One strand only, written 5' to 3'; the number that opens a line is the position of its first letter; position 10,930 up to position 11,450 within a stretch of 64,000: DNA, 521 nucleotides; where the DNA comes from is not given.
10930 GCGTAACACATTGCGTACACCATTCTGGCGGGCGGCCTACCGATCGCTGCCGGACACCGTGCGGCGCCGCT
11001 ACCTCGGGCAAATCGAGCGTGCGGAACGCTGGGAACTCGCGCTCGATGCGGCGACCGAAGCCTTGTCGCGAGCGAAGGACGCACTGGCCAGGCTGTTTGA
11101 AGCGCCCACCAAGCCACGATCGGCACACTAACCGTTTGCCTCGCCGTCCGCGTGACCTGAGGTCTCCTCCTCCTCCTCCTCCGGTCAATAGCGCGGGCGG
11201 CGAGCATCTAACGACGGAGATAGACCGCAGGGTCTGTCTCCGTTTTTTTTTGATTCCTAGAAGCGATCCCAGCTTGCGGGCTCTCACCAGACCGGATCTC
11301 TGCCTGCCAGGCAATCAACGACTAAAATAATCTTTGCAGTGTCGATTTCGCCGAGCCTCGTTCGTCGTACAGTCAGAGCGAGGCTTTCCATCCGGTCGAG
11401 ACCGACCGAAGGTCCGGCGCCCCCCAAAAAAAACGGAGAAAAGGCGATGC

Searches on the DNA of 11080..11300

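Call 8: search_rna_families(source=window, start=11080, end=11300, threshold=evalue, max_evalue=10, show_alignments=4)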
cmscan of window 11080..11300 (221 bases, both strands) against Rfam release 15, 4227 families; matches with E-value up to 10: 9.
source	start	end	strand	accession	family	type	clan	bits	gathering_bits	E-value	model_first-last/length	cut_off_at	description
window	11147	11249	+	RF02344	ar14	Gene; sRNA;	-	17.2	58.8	0.25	1-123/123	no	Alphaproteobacterial ar14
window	11136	11242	+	RF02790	sodF_sRNA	Gene; sRNA;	-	16.2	46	2.3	1-90/90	no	sodF sRNA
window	11118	11248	+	RF02342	ar7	Gene; sRNA;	-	15.8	60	0.33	1-145/145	no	Alphaproteobacterial sRNA ar7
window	11140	11204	+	RF01677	P35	Gene; sRNA;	-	15.7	70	4.4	18-60/62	no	Pseudomonas sRNA P35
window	11161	11251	+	RF02278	Betaproteobacteria_toxic_sRNA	Gene; sRNA;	-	13.9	50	1.9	1-64/64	no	Betaproteobacteria toxic small RNA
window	11136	11207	-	RF03689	mir-5892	Gene; miRNA;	-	13.6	82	6.4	1-90/90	no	mir-5892 microRNA precursor family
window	11212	11246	+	RF04279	mir-H20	Gene; miRNA;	CL00141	12.7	99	10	1-82/82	no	mir-H20 microRNA precursor family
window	11162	11226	+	RF01014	mir-1306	Gene; miRNA;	-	12.6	70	5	1-72/72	no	mir-1306 microRNA precursor family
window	11162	11248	+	RF02791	CcsR1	Gene; sRNA;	-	11.9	65.3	1.9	1-83/83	no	Conserved CCUCCUCCC motif stress-induced RNA 1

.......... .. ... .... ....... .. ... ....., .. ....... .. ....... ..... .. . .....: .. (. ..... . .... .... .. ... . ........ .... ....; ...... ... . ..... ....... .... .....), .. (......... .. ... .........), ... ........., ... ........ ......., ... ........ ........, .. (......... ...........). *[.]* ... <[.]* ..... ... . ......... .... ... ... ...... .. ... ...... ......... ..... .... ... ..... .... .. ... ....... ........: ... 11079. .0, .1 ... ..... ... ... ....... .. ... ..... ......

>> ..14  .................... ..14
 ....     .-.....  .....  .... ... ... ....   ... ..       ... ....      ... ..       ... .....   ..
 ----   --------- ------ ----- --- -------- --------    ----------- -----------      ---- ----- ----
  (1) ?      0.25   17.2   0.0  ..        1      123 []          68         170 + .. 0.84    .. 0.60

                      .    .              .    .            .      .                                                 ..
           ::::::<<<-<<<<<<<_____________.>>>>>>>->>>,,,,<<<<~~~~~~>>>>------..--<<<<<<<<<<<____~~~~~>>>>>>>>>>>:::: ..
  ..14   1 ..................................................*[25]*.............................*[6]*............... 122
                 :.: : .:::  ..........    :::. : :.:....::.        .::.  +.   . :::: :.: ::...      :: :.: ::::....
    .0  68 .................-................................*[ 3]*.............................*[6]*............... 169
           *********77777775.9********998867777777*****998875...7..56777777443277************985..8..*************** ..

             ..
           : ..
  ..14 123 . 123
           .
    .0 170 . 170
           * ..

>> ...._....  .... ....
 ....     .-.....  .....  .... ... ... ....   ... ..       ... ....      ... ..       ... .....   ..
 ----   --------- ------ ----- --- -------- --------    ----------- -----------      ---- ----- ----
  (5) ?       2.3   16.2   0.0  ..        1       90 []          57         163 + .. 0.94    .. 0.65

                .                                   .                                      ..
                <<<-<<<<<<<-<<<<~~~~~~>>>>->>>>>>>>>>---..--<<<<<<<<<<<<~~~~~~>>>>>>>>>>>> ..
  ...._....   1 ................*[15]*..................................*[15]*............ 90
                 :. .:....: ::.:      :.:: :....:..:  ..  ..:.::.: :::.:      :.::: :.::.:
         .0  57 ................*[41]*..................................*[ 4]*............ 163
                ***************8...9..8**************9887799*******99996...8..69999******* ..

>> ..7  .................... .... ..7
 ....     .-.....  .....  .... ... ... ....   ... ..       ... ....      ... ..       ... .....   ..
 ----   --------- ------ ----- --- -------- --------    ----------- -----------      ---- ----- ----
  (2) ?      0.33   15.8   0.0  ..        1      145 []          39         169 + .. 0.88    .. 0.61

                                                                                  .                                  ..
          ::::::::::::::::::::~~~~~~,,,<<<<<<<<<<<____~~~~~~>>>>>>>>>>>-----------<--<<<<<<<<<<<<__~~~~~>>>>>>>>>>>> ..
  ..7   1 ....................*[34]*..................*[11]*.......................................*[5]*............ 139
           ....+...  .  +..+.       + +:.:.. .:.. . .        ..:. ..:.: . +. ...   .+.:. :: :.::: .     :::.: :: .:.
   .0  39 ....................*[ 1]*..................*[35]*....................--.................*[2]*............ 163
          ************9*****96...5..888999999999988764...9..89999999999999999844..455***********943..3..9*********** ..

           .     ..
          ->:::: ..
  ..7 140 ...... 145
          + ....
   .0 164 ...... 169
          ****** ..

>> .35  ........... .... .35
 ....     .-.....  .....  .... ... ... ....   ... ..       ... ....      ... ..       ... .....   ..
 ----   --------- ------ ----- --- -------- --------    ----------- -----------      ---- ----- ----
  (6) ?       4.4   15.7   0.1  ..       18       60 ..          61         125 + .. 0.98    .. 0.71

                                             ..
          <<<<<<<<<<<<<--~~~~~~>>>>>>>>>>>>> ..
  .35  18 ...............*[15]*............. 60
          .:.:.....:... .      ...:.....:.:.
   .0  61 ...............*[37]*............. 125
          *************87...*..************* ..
